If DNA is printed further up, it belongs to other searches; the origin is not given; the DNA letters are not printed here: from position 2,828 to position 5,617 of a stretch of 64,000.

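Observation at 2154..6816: Two-component operon wrapped around a giant Ca-binding surface protein, inserted between uvrB and uvrA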

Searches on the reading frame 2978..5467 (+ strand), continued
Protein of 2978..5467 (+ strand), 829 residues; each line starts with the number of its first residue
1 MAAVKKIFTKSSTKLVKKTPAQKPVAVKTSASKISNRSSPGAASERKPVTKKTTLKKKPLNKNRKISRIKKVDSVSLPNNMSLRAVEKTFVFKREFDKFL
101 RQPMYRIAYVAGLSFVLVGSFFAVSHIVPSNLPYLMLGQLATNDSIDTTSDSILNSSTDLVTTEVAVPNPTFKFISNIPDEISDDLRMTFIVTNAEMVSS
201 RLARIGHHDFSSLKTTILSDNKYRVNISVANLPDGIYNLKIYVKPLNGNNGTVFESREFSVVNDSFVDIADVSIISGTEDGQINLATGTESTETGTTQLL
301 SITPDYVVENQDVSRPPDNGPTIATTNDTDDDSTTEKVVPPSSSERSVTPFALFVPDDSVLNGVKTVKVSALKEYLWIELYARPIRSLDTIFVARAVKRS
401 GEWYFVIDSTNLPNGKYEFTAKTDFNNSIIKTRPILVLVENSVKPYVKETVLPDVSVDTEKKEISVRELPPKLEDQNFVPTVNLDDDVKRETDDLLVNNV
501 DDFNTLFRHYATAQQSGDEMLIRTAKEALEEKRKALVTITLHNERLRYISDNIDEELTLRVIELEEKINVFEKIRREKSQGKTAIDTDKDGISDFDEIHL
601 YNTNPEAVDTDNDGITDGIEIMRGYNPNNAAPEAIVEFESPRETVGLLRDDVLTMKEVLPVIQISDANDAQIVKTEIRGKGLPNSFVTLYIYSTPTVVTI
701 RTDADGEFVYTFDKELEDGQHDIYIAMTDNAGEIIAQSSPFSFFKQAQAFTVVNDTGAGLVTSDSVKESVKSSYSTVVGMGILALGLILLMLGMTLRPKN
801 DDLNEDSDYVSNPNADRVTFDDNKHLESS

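Call 25: search_protein_families(library=pfam, proteins=[L018:1131-1805:+, L018:2263-3042:+, L018:3267-4196:+, L018:4366-5748:+, L018:5754-7040:+, L018:7245-7595:+, L018:7792-8706:+, L018:8740-10959:+, L014:149-1657:+, L014:1660-3027:+], max_evalue=0.001)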
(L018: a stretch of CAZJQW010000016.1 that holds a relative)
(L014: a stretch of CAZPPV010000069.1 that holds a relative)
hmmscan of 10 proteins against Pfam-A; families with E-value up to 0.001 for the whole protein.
L018:1131-1805:+ (224 aa): 1 family
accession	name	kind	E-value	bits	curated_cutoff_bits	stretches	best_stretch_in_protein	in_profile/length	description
PF05168.19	HEPN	-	2.7e-11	44.1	22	1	19-91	3-75/117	HEPN domain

L018:2263-3042:+ (259 aa): 7 families
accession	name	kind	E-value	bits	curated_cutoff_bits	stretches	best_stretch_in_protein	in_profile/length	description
PF13489.12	Methyltransf_23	-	6.9e-11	42.6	27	1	66-240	21-163/164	Methyltransferase domain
PF08241.18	Methyltransf_11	-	8.6e-11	42.8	21.2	1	73-170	2-95/95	Methyltransferase domain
PF13649.12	Methyltransf_25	-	1.8e-10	41.8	27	1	73-166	3-97/97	Methyltransferase domain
PF08242.18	Methyltransf_12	-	3.2e-09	37.8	30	1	73-168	2-98/98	Methyltransferase domain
PF13847.12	Methyltransf_31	-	1.2e-07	31.9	27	1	70-206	6-141/145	Methyltransferase domain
PF02353.26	CMAS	-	9.1e-06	25.6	27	1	65-192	60-187/273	Mycolic acid cyclopropane synthetase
PF05891.18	Methyltransf_PK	-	0.00059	19.9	27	0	69-174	57-162/218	AdoMet dependent proline di-methyltransferase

L018:3267-4196:+ (309 aa): 1 family
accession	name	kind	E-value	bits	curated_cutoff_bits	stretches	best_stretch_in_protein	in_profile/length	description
PF02661.23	Fic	-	1.5e-19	71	24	1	161-255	2-93/93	Fic/DOC family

L018:4366-5748:+ (460 aa): 2 families
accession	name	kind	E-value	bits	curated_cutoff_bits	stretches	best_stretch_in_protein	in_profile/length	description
PF02518.31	HATPase_c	-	8.7e-28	97.4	26.4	1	350-458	2-109/111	Histidine kinase-, DNA gyrase B-, and HSP90-like ATPase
PF00512.31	HisKA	-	4.4e-19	68.7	26.9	1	236-301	2-66/66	His Kinase A (phospho-acceptor) domain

L018:5754-7040:+ (428 aa): 1 family
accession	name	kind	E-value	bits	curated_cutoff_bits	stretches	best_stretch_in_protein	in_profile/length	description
PF19077.6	Big_13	-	3.4e-07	31.1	27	1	300-370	23-95/102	Bacterial Ig-like domain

L018:7245-7595:+ (116 aa): 0 families

L018:7792-8706:+ (304 aa): 0 families

L018:8740-10959:+ (739 aa): 5 families
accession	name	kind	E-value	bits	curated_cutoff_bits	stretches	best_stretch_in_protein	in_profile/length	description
PF00133.28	tRNA-synt_1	-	1.2e-127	426.6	22.7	2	25-451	2-250/414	tRNA synthetases class I (I, L, M and V)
PF08264.19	Anticodon_1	-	4e-25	88.8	25.1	1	628-739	1-106/148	Anticodon-binding domain of tRNA ligase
PF09334.17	tRNA-synt_1g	-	7.9e-19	68.1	20.1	2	406-601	199-383/391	tRNA synthetases class I (M)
PF01406.26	tRNA-synt_1e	-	2e-05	24.5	27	0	502-575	209-281/301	tRNA synthetases class I (C) catalytic domain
PF13603.12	tRNA-synt_1_2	-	3.8e-05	23.7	25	1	266-334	97-180/185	Leucyl-tRNA synthetase, editing domain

L014:149-1657:+ (502 aa): 2 families
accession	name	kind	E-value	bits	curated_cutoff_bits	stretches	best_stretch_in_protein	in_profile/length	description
PF19077.6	Big_13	-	6.6e-09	36.6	27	1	362-433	21-94/102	Bacterial Ig-like domain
PF18884.5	TSP3_bac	-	4.9e-08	33.1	25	1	252-271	1-19/22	Bacterial TSP3 repeat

L014:1660-3027:+ (455 aa): 2 families
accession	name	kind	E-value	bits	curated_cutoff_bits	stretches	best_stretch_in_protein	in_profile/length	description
PF02518.31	HATPase_c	-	7.6e-27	94.4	26.4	1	342-453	2-108/111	Histidine kinase-, DNA gyrase B-, and HSP90-like ATPase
PF00512.31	HisKA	-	7.4e-19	68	26.9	1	231-296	1-66/66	His Kinase A (phospho-acceptor) domain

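Call 30: predict_structure(alignment_id=A1)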
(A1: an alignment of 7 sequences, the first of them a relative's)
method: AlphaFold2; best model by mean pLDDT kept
length: 829 residues; sequences in the alignment: 7
mean_pLDDT: 57.6   pTM: 0.25
mean pLDDT of the five models: 57.6, 53.0, 52.8, 51.9, 51.7
residues with pLDDT >= 90: 45; 70-90: 278; 50-70: 162; < 50: 344
segments of 3 or more residues with pLDDT < 50: 1-76, 128-166, 265-347, 443-482, 616-651, 664-669, 729-734, 746-772, 800-829
pLDDT, mean of each block of 10 residues (from residue 1): 32 31 31 32 29 32 33 48 67 74 76 79 57 30 25 26 47 82 87 86 80 85 88 86 76 83 50 26 25 28 28 31 29 29 39 78 81 81 83 80 81 86 81 86 41 32 32 35 66 89 89 80 90 91 84 90 88 70 60 61 60 47 37 28 35 58 50 65 63 58 69 61 57 50 48 33 35 61 80 68 33 30 28
secondary structure, 60 per line:
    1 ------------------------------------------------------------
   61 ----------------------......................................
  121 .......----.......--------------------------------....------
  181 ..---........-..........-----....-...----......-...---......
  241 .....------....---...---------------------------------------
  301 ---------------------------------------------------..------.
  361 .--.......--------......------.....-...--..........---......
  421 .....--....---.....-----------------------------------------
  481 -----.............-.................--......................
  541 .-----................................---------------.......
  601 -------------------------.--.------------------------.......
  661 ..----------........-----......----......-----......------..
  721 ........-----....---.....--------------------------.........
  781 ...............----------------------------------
elements in order (helices of 4 or more, strands of 3 or more residues): H83-127 H132-138 E171-174 E186-193 E195-204 E210-213 E215-217 E222-227 E235-245 E252-255 E259-261 E364-370 E379-384 E391-395 E397-399 E402-408 E415-425 E428-431 E435-439 H486-498 H500-516 H519-541 H547-578 H594-600 E654-662 E673-680 E686-691 E696-701 E707-712 E719-728 E734-737 E741-745 H772-795

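Call 33: fold_search(model_id=the predicted structure, library=pdb)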
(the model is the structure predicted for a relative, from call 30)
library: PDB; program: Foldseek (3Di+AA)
matches with E <= 10: 1881; with E <= 0.001: 97
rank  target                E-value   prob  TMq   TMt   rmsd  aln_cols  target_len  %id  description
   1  2yn3_A                1.3e-05  1.00  0.11  0.25  10.5       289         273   10  Structural insight into the giant calcium-binding adhesin SiiE: implications for the adhesion of Salmonella enterica t (released 2013-04-03)
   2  2yn5_B                2.5e-05  1.00  0.10  0.22  17.0       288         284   12  Structural insight into the giant calcium-binding adhesin SiiE: implications for the adhesion of Salmonella enterica t (released 2013-04-03)
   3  8yot_B                2.9e-05  1.00  0.11  0.20  14.7       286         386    7  Nanobody in complex with LILRB3 (released 2025-06-18)
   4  7mrn_B                3.6e-05  1.00  0.12  0.25  10.2       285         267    8  Mouse CNTN5 APP complex (released 2022-01-05)
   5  3b43                  3.8e-05  1.00  0.09  0.12  14.9       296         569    9  I-band fragment I65-I70 from titin (released 2008-01-22)
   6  8a1f_B                4.2e-05  1.00  0.10  0.20  12.3       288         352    8  Human PTPRK N-terminal domains MAM-Ig-FN1 (released 2023-03-15)
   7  4lla_A                4.4e-05  1.00  0.10  0.30  16.3       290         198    9  Crystal structure of D3D4 domain of the LILRB2 molecule (released 2013-09-11)
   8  6za2_A                4.7e-05  1.00  0.10  0.08  18.1       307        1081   10  Crystal structure of dimeric latent PorU from Porphyromonas gingivalis (released 2021-09-29)
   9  2ibb                  5.2e-05  1.00  0.09  0.33  17.0       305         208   10  Crystal Structure of the First and Second FNIII Domains of Ihog (released 2006-10-24)
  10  6zdx_B                5.5e-05  1.00  0.10  0.19  15.6       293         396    9  RIFIN variable region bound to LILRB1 ectodomain (released 2020-07-22)
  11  6fwx_B                5.5e-05  1.00  0.10  0.30  11.9       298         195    9  Chimeric titin Z1Z2-Z1Z2 tandem (Z1212) functionalized with a GRGDS exogenous peptide from fibronectin (released 2019-03-27)
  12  2dli                  5.8e-05  1.00  0.11  0.32  14.9       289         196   11  KILLER IMMUNOGLOBULIN RECEPTOR 2DL2,TRIGONAL FORM (released 2000-01-13)
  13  2yn3_C                6.1e-05  1.00  0.10  0.24  11.7       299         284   12  Structural insight into the giant calcium-binding adhesin SiiE: implications for the adhesion of Salmonella enterica t (released 2013-04-03)
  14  6za2_B                6.7e-05  1.00  0.10  0.08  18.5       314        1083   11  Crystal structure of dimeric latent PorU from Porphyromonas gingivalis (released 2021-09-29)
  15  7khf_A                7.1e-05  1.00  0.10  0.17  15.1       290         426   10  CryoEM structure of LILRB1 D3D4 domain-inserted antibody MDB1 Fab in complex with Plasmodium RIFIN (PF3D7_1373400) V2  (released 2021-03-31)
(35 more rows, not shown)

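Call 38: search_protein_families(library=pfam, proteins=[L013:2793-3485:+], max_evalue=10)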
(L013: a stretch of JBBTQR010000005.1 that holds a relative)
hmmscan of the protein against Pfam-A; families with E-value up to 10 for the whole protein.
L013:2793-3485:+ (230 aa): 0 families
